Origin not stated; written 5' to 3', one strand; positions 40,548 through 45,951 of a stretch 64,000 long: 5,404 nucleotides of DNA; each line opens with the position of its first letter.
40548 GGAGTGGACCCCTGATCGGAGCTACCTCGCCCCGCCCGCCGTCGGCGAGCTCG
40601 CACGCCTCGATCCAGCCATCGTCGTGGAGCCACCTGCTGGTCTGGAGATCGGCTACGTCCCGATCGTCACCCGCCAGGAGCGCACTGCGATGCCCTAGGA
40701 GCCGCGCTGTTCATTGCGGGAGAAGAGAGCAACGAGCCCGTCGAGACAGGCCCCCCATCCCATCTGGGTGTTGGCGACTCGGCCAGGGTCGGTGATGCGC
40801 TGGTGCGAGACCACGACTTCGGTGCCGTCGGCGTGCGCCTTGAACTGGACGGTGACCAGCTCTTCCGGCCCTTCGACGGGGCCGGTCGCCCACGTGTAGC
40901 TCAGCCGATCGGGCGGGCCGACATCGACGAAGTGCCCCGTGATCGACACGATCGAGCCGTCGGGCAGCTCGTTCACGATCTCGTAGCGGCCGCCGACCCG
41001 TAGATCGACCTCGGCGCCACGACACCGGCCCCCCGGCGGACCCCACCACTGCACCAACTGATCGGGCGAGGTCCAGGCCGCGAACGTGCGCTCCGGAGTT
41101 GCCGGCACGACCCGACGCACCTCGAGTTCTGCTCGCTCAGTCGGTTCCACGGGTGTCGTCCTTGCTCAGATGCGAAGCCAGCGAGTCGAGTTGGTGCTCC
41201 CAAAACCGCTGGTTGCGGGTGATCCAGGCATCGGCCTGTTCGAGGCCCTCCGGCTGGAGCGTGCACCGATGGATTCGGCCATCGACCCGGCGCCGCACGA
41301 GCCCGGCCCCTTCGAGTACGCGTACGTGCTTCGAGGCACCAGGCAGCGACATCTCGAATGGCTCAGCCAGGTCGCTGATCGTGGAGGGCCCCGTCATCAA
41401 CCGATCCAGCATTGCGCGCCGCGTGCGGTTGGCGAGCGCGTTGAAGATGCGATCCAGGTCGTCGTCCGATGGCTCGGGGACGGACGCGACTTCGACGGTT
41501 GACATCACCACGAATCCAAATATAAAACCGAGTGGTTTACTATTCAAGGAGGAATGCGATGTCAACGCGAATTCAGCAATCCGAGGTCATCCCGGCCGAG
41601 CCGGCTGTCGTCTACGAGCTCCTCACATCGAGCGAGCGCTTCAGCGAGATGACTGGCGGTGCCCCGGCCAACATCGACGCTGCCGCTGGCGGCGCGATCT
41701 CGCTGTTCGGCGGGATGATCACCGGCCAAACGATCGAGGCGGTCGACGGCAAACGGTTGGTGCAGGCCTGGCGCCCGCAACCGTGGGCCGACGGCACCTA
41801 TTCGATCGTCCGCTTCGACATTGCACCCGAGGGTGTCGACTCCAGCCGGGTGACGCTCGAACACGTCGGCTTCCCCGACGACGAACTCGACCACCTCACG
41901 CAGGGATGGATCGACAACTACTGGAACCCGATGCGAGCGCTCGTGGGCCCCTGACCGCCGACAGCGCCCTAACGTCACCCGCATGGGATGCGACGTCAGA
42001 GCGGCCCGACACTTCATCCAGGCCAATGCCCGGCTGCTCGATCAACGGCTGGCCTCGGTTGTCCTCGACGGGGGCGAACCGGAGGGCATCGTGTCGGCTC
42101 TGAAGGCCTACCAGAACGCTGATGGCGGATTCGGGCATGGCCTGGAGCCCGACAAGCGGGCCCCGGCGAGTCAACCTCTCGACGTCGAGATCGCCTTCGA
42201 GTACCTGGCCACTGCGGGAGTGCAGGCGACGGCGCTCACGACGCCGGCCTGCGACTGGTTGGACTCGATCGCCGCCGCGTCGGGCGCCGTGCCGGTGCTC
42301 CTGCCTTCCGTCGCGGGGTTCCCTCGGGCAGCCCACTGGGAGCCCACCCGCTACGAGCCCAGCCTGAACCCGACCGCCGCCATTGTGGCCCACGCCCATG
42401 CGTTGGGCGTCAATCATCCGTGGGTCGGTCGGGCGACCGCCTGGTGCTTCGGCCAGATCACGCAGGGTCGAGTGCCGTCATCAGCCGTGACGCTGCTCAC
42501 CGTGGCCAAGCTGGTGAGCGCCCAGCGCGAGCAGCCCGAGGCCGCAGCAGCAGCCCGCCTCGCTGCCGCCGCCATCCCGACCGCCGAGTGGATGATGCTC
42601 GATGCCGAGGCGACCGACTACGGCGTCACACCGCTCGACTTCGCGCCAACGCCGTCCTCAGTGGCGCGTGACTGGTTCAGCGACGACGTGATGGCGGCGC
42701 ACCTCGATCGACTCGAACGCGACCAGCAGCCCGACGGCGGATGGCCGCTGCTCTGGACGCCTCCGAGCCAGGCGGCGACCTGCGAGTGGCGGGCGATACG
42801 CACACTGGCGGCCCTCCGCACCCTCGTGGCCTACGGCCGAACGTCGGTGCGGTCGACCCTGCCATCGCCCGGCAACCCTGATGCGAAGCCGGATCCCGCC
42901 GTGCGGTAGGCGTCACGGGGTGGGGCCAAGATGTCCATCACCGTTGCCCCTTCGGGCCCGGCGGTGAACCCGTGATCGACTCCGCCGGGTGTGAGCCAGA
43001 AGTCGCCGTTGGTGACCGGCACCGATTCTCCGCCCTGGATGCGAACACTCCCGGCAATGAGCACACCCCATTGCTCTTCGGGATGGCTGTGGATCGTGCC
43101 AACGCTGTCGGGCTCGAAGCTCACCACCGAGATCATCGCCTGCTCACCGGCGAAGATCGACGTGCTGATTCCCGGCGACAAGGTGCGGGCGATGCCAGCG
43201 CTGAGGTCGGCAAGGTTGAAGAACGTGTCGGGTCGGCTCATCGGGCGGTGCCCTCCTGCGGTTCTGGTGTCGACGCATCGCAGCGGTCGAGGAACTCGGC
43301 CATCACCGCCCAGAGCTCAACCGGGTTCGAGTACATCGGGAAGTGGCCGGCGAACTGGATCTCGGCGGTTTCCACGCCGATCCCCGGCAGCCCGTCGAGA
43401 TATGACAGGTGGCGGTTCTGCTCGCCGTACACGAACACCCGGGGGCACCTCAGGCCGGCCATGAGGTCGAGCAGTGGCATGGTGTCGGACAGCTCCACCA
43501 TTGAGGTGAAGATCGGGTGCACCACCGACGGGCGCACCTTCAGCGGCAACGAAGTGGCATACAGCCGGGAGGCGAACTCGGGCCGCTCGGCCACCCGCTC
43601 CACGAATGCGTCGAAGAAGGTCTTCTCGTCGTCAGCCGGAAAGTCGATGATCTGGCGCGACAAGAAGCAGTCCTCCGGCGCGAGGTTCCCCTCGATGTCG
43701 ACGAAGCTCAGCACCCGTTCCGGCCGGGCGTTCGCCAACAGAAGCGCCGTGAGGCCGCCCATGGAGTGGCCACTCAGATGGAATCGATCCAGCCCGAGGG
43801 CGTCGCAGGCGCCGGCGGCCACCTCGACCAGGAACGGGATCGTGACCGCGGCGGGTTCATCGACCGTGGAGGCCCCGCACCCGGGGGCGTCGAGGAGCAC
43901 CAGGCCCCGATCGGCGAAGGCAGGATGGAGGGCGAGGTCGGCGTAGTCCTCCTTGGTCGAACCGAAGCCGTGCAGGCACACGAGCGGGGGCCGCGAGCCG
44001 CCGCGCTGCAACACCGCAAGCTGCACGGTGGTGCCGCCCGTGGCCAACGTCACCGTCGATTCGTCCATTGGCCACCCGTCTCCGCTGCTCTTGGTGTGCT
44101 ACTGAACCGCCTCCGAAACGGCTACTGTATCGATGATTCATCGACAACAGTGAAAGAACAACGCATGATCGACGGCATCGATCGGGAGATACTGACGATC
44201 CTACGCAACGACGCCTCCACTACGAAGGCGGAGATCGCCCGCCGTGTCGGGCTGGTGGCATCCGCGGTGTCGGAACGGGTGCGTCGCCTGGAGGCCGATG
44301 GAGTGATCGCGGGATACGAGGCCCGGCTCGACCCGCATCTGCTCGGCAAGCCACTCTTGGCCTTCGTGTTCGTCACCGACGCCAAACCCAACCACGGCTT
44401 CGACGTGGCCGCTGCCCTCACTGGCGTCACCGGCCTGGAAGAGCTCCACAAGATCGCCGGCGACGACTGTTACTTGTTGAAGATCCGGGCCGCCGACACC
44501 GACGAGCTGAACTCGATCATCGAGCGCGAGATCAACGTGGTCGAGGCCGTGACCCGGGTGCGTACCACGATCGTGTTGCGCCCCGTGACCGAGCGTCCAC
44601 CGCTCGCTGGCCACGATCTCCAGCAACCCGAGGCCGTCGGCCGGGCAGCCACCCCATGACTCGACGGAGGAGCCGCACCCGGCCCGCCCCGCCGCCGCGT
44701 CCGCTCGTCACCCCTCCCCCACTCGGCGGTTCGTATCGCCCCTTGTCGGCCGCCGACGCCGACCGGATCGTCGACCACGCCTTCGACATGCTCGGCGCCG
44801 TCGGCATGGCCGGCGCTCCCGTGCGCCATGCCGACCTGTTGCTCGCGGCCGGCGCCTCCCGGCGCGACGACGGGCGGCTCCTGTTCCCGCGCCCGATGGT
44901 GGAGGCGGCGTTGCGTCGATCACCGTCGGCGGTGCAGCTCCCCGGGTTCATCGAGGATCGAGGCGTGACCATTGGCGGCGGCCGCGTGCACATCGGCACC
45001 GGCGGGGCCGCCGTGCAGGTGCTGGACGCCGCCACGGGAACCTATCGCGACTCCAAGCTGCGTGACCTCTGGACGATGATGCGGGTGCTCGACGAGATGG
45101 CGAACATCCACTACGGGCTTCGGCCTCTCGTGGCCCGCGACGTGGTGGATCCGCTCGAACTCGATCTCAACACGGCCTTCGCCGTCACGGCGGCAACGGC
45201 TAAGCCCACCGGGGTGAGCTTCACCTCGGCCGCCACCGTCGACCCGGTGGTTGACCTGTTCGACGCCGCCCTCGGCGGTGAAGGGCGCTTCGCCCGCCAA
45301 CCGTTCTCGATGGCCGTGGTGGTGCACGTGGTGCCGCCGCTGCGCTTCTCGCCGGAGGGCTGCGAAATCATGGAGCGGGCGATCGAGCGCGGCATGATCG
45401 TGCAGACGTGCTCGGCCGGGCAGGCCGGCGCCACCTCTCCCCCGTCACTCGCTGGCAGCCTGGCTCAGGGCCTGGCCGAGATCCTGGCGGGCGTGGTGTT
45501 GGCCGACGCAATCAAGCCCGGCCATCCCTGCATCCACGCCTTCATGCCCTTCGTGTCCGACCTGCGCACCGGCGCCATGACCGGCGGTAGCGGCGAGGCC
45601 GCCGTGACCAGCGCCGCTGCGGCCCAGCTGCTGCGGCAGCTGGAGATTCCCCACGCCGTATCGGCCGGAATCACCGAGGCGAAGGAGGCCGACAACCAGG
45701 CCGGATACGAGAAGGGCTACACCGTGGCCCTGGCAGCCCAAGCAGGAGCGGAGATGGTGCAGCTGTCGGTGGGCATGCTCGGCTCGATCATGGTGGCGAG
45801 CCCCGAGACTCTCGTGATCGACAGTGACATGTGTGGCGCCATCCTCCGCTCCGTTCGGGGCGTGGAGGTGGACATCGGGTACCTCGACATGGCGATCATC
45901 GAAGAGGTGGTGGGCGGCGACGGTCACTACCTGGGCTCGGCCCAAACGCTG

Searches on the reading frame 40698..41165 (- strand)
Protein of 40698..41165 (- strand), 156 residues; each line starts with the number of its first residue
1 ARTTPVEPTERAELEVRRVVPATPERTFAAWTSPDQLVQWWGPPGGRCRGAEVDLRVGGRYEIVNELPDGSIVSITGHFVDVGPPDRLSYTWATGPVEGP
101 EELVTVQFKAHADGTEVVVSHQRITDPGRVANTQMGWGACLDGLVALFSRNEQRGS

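Call 50: search_protein_families(library=pfam, proteins=[window:40698-41165:-], max_evalue=0.00001)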
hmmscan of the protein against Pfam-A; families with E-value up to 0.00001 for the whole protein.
window:40698-41165:- (156 aa): 1 family
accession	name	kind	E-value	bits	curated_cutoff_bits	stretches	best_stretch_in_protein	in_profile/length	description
PF08327.17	AHSA1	-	1.1e-25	90.7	22.1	1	22-148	2-124/125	Activator of Hsp90 ATPase homolog 1-like protein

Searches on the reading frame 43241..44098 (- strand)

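Call 50: search_protein_families(library=pfam, proteins=[window:43241-44098:-], max_evalue=0.00001)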
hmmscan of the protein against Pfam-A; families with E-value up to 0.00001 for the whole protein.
window:43241-44098:- (286 aa): 2 families
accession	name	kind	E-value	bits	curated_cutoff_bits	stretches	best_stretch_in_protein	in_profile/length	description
PF00561.26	Abhydrolase_1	-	1.1e-18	68.3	25.8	1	37-173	1-135/245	alpha/beta hydrolase fold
PF12697.13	Abhydrolase_6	-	1.2e-15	59.3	26.3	1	39-262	1-214/217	Alpha/beta hydrolase family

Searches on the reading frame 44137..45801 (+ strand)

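Call 73: search_protein_families(library=pfam, proteins=[window:44137-45801:+], max_evalue=0.00001)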
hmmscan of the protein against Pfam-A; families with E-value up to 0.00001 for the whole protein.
window:44137-45801:+ (555 aa): 1 family
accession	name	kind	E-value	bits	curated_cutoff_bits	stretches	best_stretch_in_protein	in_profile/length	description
PF06253.16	MTTB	-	2.7e-60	204.3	25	1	198-555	29-382/500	Trimethylamine methyltransferase (MTTB)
